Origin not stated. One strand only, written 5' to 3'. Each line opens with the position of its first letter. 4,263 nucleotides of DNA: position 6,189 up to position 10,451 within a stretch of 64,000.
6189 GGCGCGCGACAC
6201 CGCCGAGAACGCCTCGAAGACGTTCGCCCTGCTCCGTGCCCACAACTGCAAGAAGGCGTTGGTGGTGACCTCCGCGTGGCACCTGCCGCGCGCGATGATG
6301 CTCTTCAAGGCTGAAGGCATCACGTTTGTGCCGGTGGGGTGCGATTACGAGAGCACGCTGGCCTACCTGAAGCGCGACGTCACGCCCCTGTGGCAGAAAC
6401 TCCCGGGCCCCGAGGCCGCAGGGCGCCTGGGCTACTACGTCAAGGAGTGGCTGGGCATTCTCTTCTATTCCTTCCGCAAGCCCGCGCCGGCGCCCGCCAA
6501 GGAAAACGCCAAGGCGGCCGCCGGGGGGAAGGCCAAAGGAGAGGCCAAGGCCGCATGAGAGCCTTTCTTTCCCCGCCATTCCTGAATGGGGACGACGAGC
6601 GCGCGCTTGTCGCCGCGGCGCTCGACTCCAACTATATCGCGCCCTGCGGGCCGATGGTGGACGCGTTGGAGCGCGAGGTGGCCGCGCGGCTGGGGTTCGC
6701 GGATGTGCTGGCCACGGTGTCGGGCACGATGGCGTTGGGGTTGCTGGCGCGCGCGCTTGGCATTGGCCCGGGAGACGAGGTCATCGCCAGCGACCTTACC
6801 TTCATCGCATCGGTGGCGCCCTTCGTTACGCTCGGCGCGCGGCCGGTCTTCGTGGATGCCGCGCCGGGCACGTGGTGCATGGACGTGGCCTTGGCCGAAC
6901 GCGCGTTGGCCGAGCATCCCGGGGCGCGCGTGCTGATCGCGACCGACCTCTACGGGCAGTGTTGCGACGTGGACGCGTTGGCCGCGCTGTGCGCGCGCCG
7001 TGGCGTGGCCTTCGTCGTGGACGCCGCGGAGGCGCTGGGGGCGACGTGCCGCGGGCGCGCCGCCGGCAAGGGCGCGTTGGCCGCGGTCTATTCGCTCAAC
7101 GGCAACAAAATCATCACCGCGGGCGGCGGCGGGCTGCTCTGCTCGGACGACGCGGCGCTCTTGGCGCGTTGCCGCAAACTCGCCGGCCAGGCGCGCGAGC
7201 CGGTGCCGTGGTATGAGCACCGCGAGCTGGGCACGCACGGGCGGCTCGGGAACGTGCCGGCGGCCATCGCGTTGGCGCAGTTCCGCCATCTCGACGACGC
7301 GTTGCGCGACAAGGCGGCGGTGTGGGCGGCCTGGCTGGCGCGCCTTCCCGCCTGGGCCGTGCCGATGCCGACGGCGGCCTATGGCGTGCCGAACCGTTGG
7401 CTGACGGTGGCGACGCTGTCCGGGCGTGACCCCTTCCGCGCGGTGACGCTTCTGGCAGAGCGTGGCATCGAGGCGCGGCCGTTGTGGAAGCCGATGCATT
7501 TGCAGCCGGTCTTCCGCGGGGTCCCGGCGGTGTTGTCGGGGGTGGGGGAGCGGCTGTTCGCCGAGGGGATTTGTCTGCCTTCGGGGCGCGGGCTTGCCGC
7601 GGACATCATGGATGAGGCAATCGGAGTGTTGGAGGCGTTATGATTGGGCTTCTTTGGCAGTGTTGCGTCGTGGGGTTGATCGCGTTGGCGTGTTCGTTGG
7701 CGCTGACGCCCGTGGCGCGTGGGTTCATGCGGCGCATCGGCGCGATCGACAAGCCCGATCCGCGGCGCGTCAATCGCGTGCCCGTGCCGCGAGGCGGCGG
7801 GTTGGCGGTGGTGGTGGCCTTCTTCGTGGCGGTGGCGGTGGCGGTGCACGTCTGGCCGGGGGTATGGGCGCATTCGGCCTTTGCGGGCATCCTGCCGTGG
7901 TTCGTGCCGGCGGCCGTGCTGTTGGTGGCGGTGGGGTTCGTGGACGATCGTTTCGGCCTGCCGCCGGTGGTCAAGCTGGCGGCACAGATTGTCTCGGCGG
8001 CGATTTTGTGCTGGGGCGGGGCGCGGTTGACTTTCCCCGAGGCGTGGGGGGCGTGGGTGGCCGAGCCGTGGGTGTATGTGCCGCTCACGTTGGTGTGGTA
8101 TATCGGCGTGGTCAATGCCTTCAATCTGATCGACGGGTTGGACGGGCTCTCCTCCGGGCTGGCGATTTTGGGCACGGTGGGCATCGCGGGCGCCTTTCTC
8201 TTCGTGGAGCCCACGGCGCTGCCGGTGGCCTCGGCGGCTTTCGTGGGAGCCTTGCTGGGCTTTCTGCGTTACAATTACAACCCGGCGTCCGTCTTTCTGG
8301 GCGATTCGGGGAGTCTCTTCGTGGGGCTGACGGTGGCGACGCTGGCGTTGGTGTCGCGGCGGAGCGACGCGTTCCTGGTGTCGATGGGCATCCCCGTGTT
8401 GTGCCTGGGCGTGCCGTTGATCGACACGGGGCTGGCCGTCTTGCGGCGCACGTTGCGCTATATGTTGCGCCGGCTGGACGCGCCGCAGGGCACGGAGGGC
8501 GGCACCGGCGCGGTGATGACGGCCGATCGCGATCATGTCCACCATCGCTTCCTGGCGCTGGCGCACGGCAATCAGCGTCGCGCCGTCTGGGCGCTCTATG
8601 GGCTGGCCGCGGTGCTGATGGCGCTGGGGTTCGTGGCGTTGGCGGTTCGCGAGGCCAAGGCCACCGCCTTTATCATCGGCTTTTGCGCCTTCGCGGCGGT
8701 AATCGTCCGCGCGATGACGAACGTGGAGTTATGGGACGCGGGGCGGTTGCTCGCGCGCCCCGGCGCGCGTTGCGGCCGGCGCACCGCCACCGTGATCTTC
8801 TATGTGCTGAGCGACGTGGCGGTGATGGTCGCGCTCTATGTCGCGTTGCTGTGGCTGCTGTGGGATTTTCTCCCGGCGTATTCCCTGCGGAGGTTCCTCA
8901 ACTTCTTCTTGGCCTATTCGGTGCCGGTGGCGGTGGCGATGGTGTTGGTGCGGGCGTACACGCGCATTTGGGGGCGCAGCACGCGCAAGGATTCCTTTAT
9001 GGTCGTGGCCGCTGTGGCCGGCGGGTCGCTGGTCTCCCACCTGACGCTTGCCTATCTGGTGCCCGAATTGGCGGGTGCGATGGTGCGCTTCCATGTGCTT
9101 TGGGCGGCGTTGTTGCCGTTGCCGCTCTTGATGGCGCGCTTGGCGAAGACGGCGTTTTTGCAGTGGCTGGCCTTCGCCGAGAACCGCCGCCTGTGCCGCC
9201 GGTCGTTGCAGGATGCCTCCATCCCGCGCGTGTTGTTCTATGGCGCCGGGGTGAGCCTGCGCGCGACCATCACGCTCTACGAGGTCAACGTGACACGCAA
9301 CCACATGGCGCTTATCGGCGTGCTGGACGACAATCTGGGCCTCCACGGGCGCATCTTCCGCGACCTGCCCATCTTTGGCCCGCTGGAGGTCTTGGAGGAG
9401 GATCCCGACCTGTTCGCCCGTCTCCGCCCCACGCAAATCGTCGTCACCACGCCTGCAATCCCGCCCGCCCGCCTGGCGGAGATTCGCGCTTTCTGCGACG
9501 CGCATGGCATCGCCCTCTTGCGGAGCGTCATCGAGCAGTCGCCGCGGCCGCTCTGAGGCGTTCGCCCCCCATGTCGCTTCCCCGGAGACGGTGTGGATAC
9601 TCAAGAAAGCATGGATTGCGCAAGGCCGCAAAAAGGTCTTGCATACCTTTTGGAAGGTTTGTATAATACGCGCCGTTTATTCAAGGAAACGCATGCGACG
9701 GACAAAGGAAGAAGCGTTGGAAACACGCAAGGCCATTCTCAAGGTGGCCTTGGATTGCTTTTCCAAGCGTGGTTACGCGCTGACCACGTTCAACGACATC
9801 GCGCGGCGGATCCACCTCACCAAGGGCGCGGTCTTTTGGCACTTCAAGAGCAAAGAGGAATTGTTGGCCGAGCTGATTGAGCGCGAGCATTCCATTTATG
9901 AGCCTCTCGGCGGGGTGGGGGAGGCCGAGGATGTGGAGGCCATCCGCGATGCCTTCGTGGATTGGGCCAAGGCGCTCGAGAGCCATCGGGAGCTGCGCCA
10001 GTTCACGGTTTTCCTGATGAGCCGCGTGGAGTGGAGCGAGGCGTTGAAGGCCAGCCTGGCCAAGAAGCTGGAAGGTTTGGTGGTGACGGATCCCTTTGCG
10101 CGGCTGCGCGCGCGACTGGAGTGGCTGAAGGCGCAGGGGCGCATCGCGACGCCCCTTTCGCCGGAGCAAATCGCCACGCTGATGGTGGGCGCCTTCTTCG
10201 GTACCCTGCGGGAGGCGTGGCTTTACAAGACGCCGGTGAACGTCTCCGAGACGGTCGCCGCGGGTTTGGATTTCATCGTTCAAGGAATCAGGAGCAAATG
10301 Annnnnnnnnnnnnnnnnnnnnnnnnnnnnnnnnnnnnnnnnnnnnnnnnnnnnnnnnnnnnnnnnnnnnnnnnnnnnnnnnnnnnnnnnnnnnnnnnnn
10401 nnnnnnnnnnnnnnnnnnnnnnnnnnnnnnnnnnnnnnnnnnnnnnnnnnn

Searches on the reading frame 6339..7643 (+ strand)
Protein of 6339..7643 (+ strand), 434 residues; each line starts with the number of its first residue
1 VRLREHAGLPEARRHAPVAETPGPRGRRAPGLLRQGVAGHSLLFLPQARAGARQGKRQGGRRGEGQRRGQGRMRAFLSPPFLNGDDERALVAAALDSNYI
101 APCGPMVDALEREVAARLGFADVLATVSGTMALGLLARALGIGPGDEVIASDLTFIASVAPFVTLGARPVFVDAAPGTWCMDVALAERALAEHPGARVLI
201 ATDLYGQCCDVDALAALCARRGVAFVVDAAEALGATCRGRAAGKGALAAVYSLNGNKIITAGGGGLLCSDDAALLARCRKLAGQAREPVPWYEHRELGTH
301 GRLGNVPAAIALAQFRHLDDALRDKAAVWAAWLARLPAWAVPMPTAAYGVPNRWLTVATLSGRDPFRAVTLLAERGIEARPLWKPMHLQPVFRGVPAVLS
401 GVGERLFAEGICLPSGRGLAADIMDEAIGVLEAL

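Call 12: search_protein_families(library=pfam, proteins=[window:6339-7643:+], max_evalue=0.001)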
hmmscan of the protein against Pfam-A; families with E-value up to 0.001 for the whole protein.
window:6339-7643:+ (434 aa): 3 families
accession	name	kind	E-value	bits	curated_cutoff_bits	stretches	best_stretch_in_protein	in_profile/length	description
PF01041.23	DegT_DnrJ_EryC1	-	1.3e-70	238.9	19.8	1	85-427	5-355/360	DegT/DnrJ/EryC1/StrS aminotransferase family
PF01212.27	Beta_elim_lyase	-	3.3e-06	27.1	27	1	105-279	32-221/288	Beta-eliminating lyase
PF00266.25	Aminotran_5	-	0.00024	20.6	21.5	1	113-235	51-182/371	Aminotransferase class-V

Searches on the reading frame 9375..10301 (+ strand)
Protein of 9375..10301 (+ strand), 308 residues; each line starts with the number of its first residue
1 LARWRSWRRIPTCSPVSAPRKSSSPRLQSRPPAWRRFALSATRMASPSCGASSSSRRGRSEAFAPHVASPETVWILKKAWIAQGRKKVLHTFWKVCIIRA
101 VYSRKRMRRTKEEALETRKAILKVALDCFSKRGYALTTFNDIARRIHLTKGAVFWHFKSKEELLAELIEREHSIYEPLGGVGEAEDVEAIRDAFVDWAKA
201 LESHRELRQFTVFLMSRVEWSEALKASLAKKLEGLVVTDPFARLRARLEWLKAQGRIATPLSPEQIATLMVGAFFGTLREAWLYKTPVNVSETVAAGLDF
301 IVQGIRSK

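Call 100: search_protein_families(library=pfam, proteins=[window:9375-10301:+], max_evalue=0.01)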
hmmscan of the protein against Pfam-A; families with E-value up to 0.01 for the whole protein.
window:9375-10301:+ (308 aa): 1 family
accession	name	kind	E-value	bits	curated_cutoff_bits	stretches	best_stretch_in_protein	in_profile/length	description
PF00440.29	TetR_N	-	7.3e-17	61.3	24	1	121-167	1-47/47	Bacterial regulatory proteins, tetR family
